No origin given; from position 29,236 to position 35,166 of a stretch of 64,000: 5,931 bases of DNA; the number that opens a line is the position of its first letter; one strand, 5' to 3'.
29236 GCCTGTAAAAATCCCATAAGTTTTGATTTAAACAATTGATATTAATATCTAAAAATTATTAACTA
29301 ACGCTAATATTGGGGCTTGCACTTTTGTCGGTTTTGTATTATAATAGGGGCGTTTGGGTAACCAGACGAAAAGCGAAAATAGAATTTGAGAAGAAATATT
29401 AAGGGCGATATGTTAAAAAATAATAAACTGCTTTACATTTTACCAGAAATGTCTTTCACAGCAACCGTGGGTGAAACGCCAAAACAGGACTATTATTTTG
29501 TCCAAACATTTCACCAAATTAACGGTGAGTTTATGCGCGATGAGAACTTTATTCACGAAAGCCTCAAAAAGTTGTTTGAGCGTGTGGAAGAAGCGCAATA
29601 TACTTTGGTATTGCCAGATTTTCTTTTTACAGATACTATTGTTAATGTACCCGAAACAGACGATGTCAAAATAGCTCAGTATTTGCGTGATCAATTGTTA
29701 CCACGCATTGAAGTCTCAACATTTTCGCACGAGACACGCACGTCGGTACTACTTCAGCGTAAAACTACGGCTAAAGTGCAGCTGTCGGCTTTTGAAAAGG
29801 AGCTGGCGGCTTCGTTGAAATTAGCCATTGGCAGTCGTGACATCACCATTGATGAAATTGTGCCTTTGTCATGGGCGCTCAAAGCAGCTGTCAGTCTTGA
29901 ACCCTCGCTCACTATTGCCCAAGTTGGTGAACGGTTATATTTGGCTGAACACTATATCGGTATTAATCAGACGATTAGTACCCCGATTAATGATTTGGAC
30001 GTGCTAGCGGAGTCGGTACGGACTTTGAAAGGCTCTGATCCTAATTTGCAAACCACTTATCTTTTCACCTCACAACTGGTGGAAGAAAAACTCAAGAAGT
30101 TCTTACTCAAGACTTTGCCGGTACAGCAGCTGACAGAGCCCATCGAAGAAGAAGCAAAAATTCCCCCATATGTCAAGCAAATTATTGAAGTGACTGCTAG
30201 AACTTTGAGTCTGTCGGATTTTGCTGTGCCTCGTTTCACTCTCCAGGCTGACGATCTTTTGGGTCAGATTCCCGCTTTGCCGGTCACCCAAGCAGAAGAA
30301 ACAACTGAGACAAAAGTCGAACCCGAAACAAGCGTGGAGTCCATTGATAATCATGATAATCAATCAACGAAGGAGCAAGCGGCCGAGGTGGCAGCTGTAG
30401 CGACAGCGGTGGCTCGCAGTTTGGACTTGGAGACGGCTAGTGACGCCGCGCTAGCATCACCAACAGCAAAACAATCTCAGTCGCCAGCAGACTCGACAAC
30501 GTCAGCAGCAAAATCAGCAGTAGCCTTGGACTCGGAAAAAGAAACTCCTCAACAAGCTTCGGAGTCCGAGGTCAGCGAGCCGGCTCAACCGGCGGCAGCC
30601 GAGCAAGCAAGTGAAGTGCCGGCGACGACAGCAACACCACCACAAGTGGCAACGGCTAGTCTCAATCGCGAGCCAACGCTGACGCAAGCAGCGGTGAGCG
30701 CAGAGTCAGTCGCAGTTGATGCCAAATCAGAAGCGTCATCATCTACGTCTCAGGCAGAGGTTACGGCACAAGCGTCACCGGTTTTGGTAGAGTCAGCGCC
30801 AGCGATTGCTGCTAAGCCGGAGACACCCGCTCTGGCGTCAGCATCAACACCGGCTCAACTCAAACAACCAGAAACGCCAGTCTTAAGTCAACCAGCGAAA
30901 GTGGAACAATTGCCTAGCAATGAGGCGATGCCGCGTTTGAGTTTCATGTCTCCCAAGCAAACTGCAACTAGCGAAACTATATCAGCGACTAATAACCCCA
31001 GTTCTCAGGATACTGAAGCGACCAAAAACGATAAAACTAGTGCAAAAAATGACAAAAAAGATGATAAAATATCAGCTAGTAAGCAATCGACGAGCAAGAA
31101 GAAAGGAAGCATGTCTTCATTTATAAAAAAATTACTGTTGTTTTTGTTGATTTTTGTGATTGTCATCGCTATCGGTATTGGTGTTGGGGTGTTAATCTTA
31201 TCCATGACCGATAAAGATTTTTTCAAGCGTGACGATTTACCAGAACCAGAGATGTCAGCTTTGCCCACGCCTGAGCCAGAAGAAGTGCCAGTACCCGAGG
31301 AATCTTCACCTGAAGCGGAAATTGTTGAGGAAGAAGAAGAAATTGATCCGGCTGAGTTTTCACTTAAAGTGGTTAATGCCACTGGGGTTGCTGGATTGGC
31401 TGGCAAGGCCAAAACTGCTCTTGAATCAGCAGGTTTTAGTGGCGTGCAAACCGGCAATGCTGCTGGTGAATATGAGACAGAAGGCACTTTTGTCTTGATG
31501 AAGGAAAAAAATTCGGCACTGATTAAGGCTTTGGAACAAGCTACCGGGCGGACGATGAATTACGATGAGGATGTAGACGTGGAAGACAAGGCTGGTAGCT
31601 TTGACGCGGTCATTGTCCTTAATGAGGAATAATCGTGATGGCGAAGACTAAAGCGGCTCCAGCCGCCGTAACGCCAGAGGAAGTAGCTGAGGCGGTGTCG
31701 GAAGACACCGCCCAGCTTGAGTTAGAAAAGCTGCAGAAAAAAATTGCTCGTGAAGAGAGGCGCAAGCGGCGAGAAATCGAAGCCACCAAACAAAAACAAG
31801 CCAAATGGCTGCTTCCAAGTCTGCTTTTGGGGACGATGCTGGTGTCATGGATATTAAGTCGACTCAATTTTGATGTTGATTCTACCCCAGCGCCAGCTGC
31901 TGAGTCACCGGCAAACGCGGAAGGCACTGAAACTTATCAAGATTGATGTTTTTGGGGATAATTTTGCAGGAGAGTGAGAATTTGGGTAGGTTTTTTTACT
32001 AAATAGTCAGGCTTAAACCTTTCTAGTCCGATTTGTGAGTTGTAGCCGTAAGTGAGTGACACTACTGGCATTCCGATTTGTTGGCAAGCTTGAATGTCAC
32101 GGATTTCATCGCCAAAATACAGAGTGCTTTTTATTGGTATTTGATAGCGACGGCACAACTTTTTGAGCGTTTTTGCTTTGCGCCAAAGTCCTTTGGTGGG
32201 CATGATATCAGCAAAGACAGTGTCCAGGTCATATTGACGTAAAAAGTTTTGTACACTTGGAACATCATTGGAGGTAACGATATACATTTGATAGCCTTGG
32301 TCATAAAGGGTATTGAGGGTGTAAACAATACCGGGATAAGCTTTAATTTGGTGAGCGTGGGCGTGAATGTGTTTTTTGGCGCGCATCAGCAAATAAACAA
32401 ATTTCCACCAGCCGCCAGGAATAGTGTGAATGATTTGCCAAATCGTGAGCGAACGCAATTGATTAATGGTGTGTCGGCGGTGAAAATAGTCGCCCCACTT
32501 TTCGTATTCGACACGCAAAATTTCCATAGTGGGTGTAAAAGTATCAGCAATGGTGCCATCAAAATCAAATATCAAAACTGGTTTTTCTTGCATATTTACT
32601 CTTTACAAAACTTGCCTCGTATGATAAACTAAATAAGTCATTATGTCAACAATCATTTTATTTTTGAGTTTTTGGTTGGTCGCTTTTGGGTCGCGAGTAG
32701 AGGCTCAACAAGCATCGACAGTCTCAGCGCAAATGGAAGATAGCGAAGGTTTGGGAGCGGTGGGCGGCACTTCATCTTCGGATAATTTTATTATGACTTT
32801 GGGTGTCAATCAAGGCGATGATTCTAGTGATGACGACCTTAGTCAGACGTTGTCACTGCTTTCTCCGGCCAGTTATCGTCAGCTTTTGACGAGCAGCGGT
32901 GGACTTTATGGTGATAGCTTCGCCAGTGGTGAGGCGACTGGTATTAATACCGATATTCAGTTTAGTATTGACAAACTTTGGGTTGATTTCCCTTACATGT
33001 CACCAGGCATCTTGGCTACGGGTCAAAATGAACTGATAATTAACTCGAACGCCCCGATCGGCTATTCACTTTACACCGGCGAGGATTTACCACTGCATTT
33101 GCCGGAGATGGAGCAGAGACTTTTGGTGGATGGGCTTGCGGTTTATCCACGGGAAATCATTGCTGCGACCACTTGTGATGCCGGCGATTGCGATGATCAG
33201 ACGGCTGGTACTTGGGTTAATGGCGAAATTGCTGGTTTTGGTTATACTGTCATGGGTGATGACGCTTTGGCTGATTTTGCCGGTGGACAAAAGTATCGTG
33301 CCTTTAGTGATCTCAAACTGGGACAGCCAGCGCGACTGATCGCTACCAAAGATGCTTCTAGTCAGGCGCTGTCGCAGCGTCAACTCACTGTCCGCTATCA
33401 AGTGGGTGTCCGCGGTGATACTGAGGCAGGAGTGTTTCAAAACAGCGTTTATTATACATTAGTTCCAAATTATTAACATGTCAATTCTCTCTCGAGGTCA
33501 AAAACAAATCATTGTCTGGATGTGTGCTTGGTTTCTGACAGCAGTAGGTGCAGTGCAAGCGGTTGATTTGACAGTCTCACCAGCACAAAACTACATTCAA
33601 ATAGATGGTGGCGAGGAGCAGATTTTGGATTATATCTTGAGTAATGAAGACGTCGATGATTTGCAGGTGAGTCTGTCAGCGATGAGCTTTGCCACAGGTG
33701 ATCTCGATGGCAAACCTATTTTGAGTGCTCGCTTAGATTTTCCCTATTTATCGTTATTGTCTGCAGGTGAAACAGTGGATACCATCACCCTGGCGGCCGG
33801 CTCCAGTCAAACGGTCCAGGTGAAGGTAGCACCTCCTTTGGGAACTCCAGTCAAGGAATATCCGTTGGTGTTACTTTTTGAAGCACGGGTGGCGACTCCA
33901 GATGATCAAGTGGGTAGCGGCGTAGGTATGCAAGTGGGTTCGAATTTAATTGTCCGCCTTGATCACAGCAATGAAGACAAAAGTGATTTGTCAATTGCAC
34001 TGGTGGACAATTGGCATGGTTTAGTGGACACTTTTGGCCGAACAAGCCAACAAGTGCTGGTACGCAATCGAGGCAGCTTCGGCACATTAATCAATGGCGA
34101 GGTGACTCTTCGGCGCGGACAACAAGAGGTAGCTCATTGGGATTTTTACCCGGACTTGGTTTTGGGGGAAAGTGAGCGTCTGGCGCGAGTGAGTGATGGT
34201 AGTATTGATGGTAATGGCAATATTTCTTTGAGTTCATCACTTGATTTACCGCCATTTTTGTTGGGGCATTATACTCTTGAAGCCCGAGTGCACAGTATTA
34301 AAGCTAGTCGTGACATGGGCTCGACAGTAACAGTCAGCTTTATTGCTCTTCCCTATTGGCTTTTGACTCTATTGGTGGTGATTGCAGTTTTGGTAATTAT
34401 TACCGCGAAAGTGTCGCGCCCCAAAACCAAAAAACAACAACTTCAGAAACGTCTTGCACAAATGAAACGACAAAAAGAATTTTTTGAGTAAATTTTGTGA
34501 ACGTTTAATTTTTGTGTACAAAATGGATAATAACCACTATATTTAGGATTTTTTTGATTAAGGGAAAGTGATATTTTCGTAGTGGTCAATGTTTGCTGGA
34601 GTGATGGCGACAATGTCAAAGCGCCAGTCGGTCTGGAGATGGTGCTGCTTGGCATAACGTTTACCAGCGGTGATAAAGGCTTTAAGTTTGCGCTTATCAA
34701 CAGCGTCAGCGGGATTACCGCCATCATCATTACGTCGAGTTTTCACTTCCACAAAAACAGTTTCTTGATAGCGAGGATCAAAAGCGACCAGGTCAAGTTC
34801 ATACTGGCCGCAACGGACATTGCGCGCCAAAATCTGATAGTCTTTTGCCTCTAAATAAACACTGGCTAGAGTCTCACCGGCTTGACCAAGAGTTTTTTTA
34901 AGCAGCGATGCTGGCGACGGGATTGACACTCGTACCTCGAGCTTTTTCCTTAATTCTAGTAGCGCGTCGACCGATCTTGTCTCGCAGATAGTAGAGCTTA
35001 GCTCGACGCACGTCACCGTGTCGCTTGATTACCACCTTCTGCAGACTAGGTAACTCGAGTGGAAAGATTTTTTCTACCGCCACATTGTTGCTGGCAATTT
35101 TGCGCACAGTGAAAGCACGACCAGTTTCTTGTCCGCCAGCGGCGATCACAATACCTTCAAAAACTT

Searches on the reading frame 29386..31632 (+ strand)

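Call 9: search_protein_families(library=pfam, proteins=[window:29386-31632:+], max_evalue=0.001)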
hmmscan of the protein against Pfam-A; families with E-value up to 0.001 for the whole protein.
window:29386-31632:+ (748 aa): 1 family
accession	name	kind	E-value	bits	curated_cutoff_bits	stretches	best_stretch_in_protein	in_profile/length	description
PF13399.11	LytR_C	-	5e-08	34.2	22.2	1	659-724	3-66/86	LytR cell envelope-related transcriptional attenuator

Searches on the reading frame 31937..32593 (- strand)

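Call 9: search_protein_families(library=pfam, proteins=[window:31937-32593:-], max_evalue=0.001)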
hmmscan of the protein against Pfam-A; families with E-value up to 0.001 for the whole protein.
window:31937-32593:- (218 aa): 4 families
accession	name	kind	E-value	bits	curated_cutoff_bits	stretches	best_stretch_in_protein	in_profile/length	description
PF13419.12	HAD_2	-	6.2e-29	101.8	23.8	1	7-178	1-176/178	Haloacid dehalogenase-like hydrolase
PF00702.32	Hydrolase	-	1.3e-13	52.2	26.4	1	6-174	3-191/191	haloacid dehalogenase-like hydrolase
PF12710.13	HAD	-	1.2e-09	39.3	27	1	8-169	2-187/189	haloacid dehalogenase-like hydrolase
PF08282.18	Hydrolase_3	-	2.4e-08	34.5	20.9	1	137-177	186-226/255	haloacid dehalogenase-like hydrolase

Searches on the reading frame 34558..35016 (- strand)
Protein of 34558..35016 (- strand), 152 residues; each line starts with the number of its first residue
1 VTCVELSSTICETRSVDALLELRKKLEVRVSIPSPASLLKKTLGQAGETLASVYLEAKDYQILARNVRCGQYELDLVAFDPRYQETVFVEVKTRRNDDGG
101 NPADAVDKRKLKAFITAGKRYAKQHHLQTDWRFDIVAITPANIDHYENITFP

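Call 12: search_protein_families(library=pfam, proteins=[window:34558-35016:-], max_evalue=0.001)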
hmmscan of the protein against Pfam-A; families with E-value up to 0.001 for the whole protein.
window:34558-35016:- (152 aa): 1 family
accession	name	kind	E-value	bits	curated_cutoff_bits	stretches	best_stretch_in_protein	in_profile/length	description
PF02021.23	UPF0102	-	1.3e-23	83.5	23.6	1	47-138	1-80/80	Uncharacterised protein family UPF0102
